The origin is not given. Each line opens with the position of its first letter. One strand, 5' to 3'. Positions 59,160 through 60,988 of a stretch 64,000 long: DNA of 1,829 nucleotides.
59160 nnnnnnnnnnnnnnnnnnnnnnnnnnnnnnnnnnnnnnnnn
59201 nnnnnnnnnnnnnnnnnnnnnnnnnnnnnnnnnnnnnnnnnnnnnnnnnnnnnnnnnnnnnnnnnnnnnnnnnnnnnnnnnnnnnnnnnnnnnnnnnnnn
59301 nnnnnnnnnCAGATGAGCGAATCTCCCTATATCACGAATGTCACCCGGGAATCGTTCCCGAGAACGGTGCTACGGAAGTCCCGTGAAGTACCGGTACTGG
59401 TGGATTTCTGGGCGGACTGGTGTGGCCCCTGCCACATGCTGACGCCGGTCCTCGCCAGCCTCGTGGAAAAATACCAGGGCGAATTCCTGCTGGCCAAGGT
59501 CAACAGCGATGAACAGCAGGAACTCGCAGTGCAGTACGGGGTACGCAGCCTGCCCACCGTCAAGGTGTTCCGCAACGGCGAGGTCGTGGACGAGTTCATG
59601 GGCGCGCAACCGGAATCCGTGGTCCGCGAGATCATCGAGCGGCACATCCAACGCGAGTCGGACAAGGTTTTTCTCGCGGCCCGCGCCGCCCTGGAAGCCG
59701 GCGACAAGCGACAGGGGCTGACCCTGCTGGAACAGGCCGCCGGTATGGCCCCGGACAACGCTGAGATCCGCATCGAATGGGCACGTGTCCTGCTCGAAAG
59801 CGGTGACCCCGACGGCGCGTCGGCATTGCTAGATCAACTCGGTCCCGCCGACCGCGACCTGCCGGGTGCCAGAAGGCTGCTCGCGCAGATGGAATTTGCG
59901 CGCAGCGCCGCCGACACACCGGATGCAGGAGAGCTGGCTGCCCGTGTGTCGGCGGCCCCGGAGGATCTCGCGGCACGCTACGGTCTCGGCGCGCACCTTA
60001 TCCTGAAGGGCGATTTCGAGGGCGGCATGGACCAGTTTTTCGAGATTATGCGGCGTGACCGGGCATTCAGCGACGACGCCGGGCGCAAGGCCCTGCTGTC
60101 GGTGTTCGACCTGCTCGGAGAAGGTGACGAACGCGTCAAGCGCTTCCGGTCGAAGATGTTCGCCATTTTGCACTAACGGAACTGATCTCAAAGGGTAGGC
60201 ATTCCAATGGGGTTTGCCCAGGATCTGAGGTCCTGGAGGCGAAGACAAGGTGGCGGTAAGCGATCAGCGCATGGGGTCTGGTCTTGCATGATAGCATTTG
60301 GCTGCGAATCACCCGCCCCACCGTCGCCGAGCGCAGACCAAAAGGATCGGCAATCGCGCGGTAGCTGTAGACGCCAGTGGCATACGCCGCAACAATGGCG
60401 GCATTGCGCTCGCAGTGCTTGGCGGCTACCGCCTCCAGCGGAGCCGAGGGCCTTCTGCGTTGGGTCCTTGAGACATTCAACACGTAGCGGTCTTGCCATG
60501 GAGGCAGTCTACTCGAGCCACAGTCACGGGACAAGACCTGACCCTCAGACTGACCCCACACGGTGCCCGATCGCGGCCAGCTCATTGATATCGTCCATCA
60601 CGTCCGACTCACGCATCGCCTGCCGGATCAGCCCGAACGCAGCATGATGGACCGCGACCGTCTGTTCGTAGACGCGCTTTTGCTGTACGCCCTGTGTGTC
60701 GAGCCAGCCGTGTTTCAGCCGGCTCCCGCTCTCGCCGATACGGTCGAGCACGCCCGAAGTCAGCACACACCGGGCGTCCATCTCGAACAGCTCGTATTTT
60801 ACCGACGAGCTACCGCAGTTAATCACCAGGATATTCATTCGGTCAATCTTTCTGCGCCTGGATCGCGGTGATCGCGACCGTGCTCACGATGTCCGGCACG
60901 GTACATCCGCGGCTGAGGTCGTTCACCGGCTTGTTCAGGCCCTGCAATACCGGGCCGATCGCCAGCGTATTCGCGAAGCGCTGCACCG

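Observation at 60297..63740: Two identical REP-like repeats, each abutting a truncated RAYT-type transposase fragment, bracket pta and a decapitated ackA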

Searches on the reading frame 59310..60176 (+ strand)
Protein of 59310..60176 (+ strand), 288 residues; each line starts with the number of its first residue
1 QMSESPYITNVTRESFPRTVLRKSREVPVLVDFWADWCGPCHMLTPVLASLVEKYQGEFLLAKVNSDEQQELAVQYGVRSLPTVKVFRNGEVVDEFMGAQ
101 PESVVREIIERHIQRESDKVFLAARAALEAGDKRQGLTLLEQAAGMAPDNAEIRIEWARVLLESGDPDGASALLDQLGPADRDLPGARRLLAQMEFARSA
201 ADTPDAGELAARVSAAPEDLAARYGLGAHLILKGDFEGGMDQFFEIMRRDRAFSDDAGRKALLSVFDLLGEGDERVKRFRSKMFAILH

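Call 10: search_protein_families(library=pfam, proteins=[window:59310-60176:+], max_evalue=0.01)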
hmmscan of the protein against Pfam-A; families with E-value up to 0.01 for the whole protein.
window:59310-60176:+ (288 aa): 14 families
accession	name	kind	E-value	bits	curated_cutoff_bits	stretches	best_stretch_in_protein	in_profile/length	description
PF14561.12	TPR_20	-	3.2e-29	101.5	25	1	200-288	2-90/90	Tetratricopeptide repeat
PF00085.26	Thioredoxin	-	1.8e-27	95.8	23.5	1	9-109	3-101/103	Thioredoxin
PF14559.12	TPR_19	-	6.2e-14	52.5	25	1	127-193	1-67/68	Tetratricopeptide repeat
PF13098.12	Thioredoxin_2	-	7.4e-09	36.3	27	1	24-104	3-99/104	Thioredoxin-like domain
PF13432.12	TPR_16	-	7e-07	30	32.7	1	122-177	2-57/65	Tetratricopeptide repeat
PF13905.12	Thioredoxin_8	-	1.6e-06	28.8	27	1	28-71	3-48/94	Thioredoxin-like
PF13428.12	TPR_14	-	2.1e-05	25.2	23.5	0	153-194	3-44/44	Tetratricopeptide repeat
PF23914.1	TPR_CcmH_CycH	-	0.00017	21.9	42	1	123-199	56-135/158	Cytochrome c-type biogenesis protein H TPR domain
PF22703.2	Cdc6_lid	-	0.00092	19.5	27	1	122-158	25-61/68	Cdc6 AAA+ ATPase-type lid domain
PF13899.12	Thioredoxin_7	-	0.0012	19.4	27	1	24-71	15-65/83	Thioredoxin-like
PF14863.12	Alkyl_sulf_dimr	-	0.0035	18.2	26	0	117-163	69-115/139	Alkyl sulfatase dimerisation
PF07449.17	HyaE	-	0.0042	17.5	22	0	47-98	49-101/108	Hydrogenase-1 expression protein HyaE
PF00578.27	AhpC-TSA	-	0.0056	17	26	0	21-67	20-68/124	AhpC/TSA family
PF14595.12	Thioredoxin_9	-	0.0068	16.7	25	0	24-91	40-107/129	Thioredoxin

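Call 49: find_homologous_proteins(query=window:59310-60176:+, max_evalue=1e-40)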
Query window:59310-60176:+ (288 aa): 3529 proteins with E <= 1e-40 among 8000 candidates; the best 120 are listed.
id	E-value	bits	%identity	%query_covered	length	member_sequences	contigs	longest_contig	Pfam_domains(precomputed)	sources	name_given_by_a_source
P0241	4.1e-174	595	94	100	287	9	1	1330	PF14559.13,PF00085.27,PF13905.13,PF13098.14,PF13432.13,PF14561.13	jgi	jgi:putative thioredoxin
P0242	1.1e-170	584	93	100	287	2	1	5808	PF14559.13,PF00085.27,PF13905.13,PF13098.14,PF13432.13,PF13428.13,PF14561.13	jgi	-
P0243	2.0e-154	531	85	100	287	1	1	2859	PF07721.21,PF14559.13,PF00085.27,PF13098.14,PF13432.13,PF13428.13,PF14561.13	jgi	-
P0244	7.3e-152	523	82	100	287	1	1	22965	PF14559.13,PF00085.27,PF13905.13,PF13098.14,PF13432.13,PF13428.13,PF14561.13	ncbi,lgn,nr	ncbi:MAG: thioredoxin [Pseudomonadota bacterium]|nr:thioredoxin [Pseudomonadota bacterium]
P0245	2.3e-110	386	61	100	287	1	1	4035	PF14559.13,PF23914.2,PF00085.27,PF13905.13,PF13098.14,PF13428.13,PF14561.13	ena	-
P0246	3.8e-109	382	60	100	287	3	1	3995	PF07721.21,PF14559.13,PF23914.2,PF00085.27,PF13905.13,PF13098.14,PF13432.13,PF13428.13,PF14561.13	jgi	jgi:putative thioredoxin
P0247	1.8e-107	377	60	100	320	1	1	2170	PF14559.13,PF13431.13,PF23914.2,PF00085.27,PF13905.13,PF13098.14,PF13432.13,PF14561.13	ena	-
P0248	3.4e-107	376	59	100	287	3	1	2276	PF14559.13,PF23914.2,PF00085.27,PF13905.13,PF13098.14,PF13428.13,PF14561.13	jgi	jgi:putative thioredoxin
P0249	4.2e-107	376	58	100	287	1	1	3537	PF14559.13,PF23914.2,PF00085.27,PF13905.13,PF13098.14,PF14561.13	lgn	-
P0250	8.8e-105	368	59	100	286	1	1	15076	PF14559.13,PF00085.27,PF13905.13,PF13098.14,PF13432.13,PF14561.13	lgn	-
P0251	2.6e-104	367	58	100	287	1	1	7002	PF14559.13,PF23914.2,PF00085.27,PF13905.13,PF13098.14,PF14561.13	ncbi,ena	-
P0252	3.8e-104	366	58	100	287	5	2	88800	PF14559.13,PF23914.2,PF00085.27,PF13905.13,PF13098.14,PF13432.13,PF13428.13,PF14561.13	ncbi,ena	-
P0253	1.9e-103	364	57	100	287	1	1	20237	PF14559.13,PF00085.27,PF13905.13,PF13098.14,PF13432.13,PF13428.13,PF14561.13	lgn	-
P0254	1.0e-102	361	58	100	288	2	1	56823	PF14559.13,PF13431.13,PF23914.2,PF00085.27,PF13098.14,PF13432.13,PF13428.13,PF14561.13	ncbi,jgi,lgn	-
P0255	7.2e-101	355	56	100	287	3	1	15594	PF14559.13,PF23914.2,PF00085.27,PF13905.13,PF13098.14,PF14561.13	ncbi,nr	ncbi:MAG: thioredoxin [Gammaproteobacteria bacterium]|nr:thioredoxin [Gammaproteobacteria bacterium]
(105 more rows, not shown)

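Call 50: find_encoding_contigs(protein=P0242, flank=6000, max_places=3)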
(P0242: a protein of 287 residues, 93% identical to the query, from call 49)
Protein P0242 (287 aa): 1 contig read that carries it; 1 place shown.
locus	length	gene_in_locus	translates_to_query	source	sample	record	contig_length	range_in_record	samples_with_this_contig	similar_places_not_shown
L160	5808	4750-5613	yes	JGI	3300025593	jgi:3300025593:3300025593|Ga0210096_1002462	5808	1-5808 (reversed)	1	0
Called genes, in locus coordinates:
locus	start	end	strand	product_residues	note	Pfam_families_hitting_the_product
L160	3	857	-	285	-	?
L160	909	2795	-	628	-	PF02518:HATPase_c, PF00204:DNA_gyraseB, PF01751:Toprim, PF00986:DNA_gyraseB_C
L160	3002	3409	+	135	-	-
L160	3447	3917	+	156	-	-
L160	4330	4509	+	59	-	PF14833:NAD_binding_11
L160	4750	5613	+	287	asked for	PF00085:Thioredoxin, PF13098:Thioredoxin_2, PF13905:Thioredoxin_8 (faint), PF13428:TPR_14 (faint), PF13432:TPR_16 (weak), PF14559:TPR_19, PF14561:TPR_20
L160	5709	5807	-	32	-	?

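Call 51: find_encoding_contigs(protein=P0244, flank=8000, max_places=3)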
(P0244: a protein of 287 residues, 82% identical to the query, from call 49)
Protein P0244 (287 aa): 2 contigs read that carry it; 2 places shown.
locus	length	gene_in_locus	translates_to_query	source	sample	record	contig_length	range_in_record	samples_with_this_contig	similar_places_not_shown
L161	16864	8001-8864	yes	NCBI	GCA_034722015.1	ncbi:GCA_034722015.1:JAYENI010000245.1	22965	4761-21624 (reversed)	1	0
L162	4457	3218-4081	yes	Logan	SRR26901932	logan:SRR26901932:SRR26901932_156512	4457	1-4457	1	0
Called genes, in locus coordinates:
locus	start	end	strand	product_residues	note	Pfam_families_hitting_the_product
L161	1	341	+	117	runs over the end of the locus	PF13560:HTH_31 (faint), PF01381:HTH_3 (weak)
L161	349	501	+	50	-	-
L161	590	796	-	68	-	-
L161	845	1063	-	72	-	-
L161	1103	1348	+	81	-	PF10601:zf-LITAF-like (weak)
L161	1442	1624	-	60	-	-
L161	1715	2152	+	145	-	-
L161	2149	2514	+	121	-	PF05717:TnpB_IS66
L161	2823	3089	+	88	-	PF10065:DUF2303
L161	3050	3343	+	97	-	-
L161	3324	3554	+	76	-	-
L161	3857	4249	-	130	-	PF15919:HicB_lk_antitox, PF15970:HicB-like_2 (weak), PF07878:RHH_5 (weak)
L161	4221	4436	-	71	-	PF07927:HicA_toxin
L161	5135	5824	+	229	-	PF00072:Response_reg, PF00486:Trans_reg_C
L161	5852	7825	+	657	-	PF00512:HisKA, PF02518:HATPase_c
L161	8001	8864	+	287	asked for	PF00085:Thioredoxin, PF13098:Thioredoxin_2, PF13905:Thioredoxin_8 (faint), PF13428:TPR_14 (faint), PF13432:TPR_16, PF14559:TPR_19, PF14561:TPR_20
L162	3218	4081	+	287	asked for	PF00085:Thioredoxin, PF13098:Thioredoxin_2, PF13905:Thioredoxin_8 (faint), PF13428:TPR_14 (faint), PF13432:TPR_16, PF14559:TPR_19, PF14561:TPR_20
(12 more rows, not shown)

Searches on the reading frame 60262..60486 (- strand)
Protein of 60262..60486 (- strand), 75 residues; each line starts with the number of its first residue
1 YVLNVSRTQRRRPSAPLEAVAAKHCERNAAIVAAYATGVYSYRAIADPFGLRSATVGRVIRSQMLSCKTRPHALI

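Call 10: search_protein_families(library=pfam, proteins=[window:60262-60486:-], max_evalue=0.01)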
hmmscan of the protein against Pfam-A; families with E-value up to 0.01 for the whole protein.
seq(75 aa): 0 families

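Call 11: search_protein_families(library=ncbifam, proteins=[window:60262-60486:-], max_evalue=0.01)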
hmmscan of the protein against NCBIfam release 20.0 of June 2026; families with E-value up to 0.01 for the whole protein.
seq(75 aa): 0 families

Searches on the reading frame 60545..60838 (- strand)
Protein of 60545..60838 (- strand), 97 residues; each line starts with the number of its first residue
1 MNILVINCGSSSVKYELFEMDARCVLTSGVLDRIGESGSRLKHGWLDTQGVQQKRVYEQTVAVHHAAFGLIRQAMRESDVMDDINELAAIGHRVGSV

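Call 10: search_protein_families(library=pfam, proteins=[window:60545-60838:-], max_evalue=0.01)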
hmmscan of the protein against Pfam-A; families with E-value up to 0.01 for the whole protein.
window:60545-60838:- (97 aa): 1 family
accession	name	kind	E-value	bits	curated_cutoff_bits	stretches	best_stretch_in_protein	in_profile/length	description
PF00871.23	Acetate_kinase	-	3.6e-14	52.7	22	1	3-94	2-90/392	Acetokinase family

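Call 11: search_protein_families(library=ncbifam, proteins=[window:60545-60838:-], max_evalue=0.01)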
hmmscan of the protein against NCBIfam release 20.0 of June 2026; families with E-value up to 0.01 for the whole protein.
window:60545-60838:- (97 aa): 6 families
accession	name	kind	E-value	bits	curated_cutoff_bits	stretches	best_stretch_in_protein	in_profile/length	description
TIGR00016.1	ackA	subfamily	3.6e-14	52.3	293.4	1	1-94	4-95/405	acetate/propionate family kinase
NF009063.0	PRK12397.1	equivalog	6.5e-13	48.1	659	1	2-94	4-91/404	acetate/propionate family kinase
NF005520.0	PRK07157.1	equivalog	7.3e-13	48.4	561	1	2-94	4-91/400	acetate kinase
NF009045.0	PRK12379.1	equivalog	8.3e-09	34.7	580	1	3-94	7-87/402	propionate kinase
NF009099.0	PRK12440.1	equivalog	3e-05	23.2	693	1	3-94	6-91/397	acetate/propionate family kinase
NF005462.0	PRK07058.1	equivalog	0.005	15.9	486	1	3-94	6-93/396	acetate/propionate family kinase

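Call 24: find_encoding_contigs(protein=window:60545-60838:-, flank=6000, max_places=8)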
Protein window:60545-60838:- (97 aa): 2 contigs read that carry it; 2 places shown.
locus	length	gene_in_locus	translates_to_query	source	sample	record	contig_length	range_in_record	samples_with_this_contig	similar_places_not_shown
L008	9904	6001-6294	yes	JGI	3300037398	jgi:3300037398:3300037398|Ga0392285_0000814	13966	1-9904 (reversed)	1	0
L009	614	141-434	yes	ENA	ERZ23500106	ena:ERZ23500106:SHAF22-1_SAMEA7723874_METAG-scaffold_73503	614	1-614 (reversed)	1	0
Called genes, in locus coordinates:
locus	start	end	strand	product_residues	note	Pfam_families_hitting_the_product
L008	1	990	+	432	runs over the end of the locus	PF12867:DinB_2 (weak), PF03781:FGE-sulfatase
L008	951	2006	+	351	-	PF10017:Methyltransf_33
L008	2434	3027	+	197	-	PF01161:PBP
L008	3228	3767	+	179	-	-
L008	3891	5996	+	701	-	PF13500:AAA_26, PF07085:DRTGG, PF01515:PTA_PTB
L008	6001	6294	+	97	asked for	PF00871:Acetate_kinase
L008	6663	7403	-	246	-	PF00085:Thioredoxin, PF13428:TPR_14 (faint), PF13432:TPR_16 (weak), PF14559:TPR_19, PF14561:TPR_20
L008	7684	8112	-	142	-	PF03446:NAD_binding_2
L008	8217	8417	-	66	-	-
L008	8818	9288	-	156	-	PF05099:TerB (weak)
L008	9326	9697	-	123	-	-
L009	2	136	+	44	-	?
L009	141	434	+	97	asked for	PF00871:Acetate_kinase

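Call 68: list_cluster_members(proteins=[window:60545-60838:-, P0001, window:60843-62948:-])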
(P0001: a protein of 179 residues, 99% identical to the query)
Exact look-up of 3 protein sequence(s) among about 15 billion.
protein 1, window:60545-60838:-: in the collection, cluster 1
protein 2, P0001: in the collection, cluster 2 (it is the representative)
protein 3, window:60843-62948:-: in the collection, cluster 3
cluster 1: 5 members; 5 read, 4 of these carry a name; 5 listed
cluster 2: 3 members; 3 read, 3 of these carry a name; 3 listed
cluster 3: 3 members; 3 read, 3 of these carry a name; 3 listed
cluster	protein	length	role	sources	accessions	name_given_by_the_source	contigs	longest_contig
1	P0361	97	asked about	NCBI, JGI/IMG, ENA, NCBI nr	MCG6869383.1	MAG: hypothetical protein LJE91_11840 [Gammaproteobacteria bacterium] | acetate kinase | hypothetical protein [Gammaproteobacteria bacterium]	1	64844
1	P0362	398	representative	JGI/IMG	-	acetate kinase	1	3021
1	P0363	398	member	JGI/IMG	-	acetate kinase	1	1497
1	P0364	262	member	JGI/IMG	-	acetate kinase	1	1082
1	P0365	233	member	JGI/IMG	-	-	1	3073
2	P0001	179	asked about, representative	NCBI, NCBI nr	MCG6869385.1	MAG: addiction module toxin RelE [Gammaproteobacteria bacterium] | addiction module toxin RelE [Gammaproteobacteria bacterium]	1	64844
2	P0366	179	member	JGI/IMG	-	hypothetical protein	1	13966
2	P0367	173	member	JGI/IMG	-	hypothetical protein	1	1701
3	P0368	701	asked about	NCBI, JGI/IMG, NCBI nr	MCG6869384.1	MAG: phosphate acetyltransferase [Gammaproteobacteria bacterium] | phosphate acetyltransferase | phosphate acetyltransferase [Gammaproteobacteria bacterium]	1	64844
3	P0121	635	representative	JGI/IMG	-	phosphate acetyltransferase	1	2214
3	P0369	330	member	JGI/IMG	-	phosphate acetyltransferase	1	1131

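Call 69: find_encoding_contigs(protein=P0362, flank=3000, max_places=3)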
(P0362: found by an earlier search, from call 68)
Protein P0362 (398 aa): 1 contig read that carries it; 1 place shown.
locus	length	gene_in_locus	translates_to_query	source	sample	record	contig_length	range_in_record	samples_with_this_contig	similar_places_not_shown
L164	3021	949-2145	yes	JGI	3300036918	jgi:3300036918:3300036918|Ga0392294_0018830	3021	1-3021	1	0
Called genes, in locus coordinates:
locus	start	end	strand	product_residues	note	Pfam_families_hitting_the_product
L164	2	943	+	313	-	?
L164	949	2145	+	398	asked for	PF00871:Acetate_kinase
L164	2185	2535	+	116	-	PF00903:Glyoxalase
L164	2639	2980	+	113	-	PF20126:TumE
